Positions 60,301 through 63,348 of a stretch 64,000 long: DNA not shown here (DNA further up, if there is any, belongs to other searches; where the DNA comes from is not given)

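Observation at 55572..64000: ABC-type glycan locus: ~970-aa CBM-bearing binding protein, two permeases, an NHL-TPR-Yip1 membrane fusion and a DUF5696-like secreted protein, with no ATPase or regulator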

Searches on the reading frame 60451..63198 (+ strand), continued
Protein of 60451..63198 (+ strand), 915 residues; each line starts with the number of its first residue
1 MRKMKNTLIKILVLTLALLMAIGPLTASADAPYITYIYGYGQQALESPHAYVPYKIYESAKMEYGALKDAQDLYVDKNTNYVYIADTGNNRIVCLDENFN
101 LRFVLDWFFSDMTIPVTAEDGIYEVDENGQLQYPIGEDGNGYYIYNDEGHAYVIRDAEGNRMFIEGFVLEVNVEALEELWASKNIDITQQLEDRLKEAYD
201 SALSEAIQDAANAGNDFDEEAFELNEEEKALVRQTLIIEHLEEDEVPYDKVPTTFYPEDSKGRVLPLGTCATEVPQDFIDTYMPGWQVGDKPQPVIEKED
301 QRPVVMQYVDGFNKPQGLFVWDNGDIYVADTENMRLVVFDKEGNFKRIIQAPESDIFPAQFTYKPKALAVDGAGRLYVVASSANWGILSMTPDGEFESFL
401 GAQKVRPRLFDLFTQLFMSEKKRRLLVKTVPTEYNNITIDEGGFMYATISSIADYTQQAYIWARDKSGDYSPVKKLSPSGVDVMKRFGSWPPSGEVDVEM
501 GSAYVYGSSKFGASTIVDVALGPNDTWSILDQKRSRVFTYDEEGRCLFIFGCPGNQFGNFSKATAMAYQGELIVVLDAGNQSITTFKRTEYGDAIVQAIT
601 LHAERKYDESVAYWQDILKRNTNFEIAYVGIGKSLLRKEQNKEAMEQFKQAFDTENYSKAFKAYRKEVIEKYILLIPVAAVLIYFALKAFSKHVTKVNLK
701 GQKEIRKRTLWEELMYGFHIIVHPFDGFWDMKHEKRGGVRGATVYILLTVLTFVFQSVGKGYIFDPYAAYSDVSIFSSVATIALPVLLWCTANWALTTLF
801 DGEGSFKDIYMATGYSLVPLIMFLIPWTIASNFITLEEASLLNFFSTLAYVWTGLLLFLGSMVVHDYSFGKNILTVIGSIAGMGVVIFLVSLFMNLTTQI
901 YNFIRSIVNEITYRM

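Call 28: search_protein_families(library=pfam, proteins=[L044:3043-4074:+, L057:71-3037:+, L018:1240-2418:+, L035:2256-2699:+, L052:2899-3858:-, L021:3383-4432:+, L080:3980-4435:+, L018:17279-20731:-, L031:509-1117:-, L056:16283-18937:-], max_evalue=0.001)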
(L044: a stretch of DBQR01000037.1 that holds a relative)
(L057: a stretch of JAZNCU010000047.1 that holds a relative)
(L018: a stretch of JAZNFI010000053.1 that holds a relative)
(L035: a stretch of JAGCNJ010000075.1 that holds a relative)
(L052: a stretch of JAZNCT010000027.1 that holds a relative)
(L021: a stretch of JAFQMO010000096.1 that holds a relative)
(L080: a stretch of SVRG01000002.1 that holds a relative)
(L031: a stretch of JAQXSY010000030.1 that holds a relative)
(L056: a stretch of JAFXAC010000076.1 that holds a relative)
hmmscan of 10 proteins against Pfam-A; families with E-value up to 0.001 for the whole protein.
L044:3043-4074:+ (343 aa): 1 family
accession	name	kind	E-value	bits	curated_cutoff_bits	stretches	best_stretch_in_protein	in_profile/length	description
PF02557.22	VanY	-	6.5e-12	45.8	25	1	150-264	5-132/132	D-alanyl-D-alanine carboxypeptidase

L057:71-3037:+ (988 aa): 12 families
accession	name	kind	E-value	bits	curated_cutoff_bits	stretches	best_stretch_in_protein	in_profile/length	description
PF01558.24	POR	-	2.5e-35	122.6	27.4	1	233-416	1-172/173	Pyruvate ferredoxin/flavodoxin oxidoreductase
PF10371.14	EKR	-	6.2e-21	74.4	27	1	446-493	11-55/55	Domain of unknown function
PF17147.9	PFOR_II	-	4.8e-17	62.6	27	1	76-179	1-99/102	Pyruvate:ferredoxin oxidoreductase core domain II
PF02775.26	TPP_enzyme_C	-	1.3e-11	44.9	21.9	1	773-884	46-149/151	Thiamine pyrophosphate enzyme, C-terminal TPP binding domain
PF12838.12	Fer4_7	-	1.5e-07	32.2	27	1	503-568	1-49/52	4Fe-4S dicluster domain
PF13183.11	Fer4_8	-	1.7e-05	25.7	27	1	502-568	3-65/68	4Fe-4S dicluster domain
PF12797.12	Fer4_2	-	1.7e-05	24.9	24.5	0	497-515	3-21/22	4Fe-4S binding domain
PF13187.11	Fer4_9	-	2.1e-05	24.9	27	1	503-569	1-49/52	4Fe-4S dicluster domain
PF12837.12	Fer4_6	-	4e-05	23.8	25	1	496-517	1-22/24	4Fe-4S binding domain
PF00037.32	Fer4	-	5.7e-05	23.2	21.1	1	498-519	2-23/24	4Fe-4S binding domain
PF01855.24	POR_N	-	6.2e-05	23.3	27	1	8-54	183-230/231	Pyruvate flavodoxin/ferredoxin oxidoreductase, thiamine diP-bdg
PF13237.11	Fer4_10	-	0.00027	21.3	25.5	0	500-522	5-28/53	4Fe-4S dicluster domain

L018:1240-2418:+ (392 aa): 2 families
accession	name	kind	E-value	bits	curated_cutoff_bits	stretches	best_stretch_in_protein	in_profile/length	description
PF00266.25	Aminotran_5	-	1.7e-81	274.5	21.5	1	6-367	1-370/371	Aminotransferase class-V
PF01212.27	Beta_elim_lyase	-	2.1e-06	27.7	27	1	50-206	35-199/288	Beta-eliminating lyase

L035:2256-2699:+ (147 aa): 1 family
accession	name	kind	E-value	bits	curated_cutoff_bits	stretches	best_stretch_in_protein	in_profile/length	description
PF00075.30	RNase_H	-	1.2e-45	155.5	25.8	1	2-141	2-140/141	RNase H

L052:2899-3858:- (319 aa): 3 families
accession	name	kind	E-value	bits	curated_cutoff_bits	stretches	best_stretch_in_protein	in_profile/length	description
PF00480.26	ROK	-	2e-63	215.1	22.9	1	4-317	2-290/294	ROK family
PF01869.26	BcrAD_BadFG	-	0.00011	22.3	31.5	0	4-79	1-78/271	BadF/BadG/BcrA/BcrD ATPase family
PF00370.27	FGGY_N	-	0.00026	21.1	28.8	1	2-70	1-77/245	FGGY family of carbohydrate kinases, N-terminal domain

L021:3383-4432:+ (349 aa): 5 families
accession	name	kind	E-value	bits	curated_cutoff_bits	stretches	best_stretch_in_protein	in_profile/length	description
PF03054.22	tRNA_Me_trans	-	3.1e-54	184.2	20.6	1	4-191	1-201/202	tRNA methyl transferase HUP domain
PF20259.3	tRNA_Me_trans_M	-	1.7e-17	63.2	27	1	198-257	3-63/66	tRNA methyl transferase PRC-barrel domain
PF20258.4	tRNA_Me_trans_C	-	3.8e-14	53.2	20.6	1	269-345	4-75/77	Aminomethyltransferase beta-barrel domain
PF00764.25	Arginosuc_synth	-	1.6e-05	25.4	27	1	5-114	1-114/162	Arginosuccinate synthase N-terminal HUP domain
PF02540.23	NAD_synthase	-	1.7e-05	24.5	21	1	4-72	19-91/242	NAD synthase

L080:3980-4435:+ (151 aa): 1 family
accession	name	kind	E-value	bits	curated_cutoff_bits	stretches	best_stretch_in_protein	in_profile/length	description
PF01592.21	NifU_N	-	1.2e-48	164.9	22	1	5-124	2-124/127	NifU-like N terminal domain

L018:17279-20731:- (1150 aa): 9 families
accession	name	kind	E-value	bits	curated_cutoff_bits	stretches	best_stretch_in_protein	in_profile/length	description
PF02786.22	CPSase_L_D2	-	2.2e-87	292.5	19.8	2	2-130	84-210/211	Carbamoyl-phosphate synthase L chain, ATP binding domain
PF01678.24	DAP_epimerase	-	1.6e-60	202.9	34.7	2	1024-1142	2-120/121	Diaminopimelate epimerase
PF25596.1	CPSase_L_D1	-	3.2e-47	159.7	27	1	349-460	2-117/118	Carbamoyl phosphate synthase preATP-grasp domain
PF02787.25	CPSase_L_D3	-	5.3e-26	90.9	26.6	1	220-295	2-79/80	Carbamoyl-phosphate synthetase large chain, oligomerisation domain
PF02142.27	MGS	-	1.3e-19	70.6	24.1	1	749-834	3-94/94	MGS-like domain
PF15632.11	ATPgrasp_Ter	-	9e-12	45.3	29.1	1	539-661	4-111/131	ATP-grasp in the biosynthetic pathway with Ter operon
PF02655.19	ATP-grasp_3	-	1.2e-09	38.9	23.2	1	469-634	8-156/160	ATP-grasp domain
PF02222.28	ATP-grasp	-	8.8e-06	25.9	27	1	471-635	2-163/179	ATP-grasp domain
PF01071.24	GARS_A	-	3.3e-05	24.2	27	1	470-566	8-109/194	Phosphoribosylglycinamide synthetase, ATP-grasp (A) domain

L031:509-1117:- (202 aa): 2 families
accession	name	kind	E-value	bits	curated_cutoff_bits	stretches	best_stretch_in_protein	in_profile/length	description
PF12917.13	YfbR-like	-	1.6e-66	223.9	25.9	1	7-189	1-182/182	5'-deoxynucleotidase YfbR-like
PF13023.12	HD_3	-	1.3e-12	48.4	22.5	1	16-165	5-147/165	HD domain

L056:16283-18937:- (884 aa): 3 families
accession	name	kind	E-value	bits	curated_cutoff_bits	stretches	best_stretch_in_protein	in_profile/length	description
PF01411.24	tRNA-synt_2c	-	8.7e-199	662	30.3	1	17-562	1-551/552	tRNA synthetases class II (A)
PF07973.19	tRNA_SAD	-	2.5e-20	72.6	24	1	660-703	1-44/44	Threonyl and Alanyl tRNA synthetase second additional domain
PF02272.25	DHHA1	-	2.6e-13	50.7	25.9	1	783-880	6-101/102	DHHA1 domain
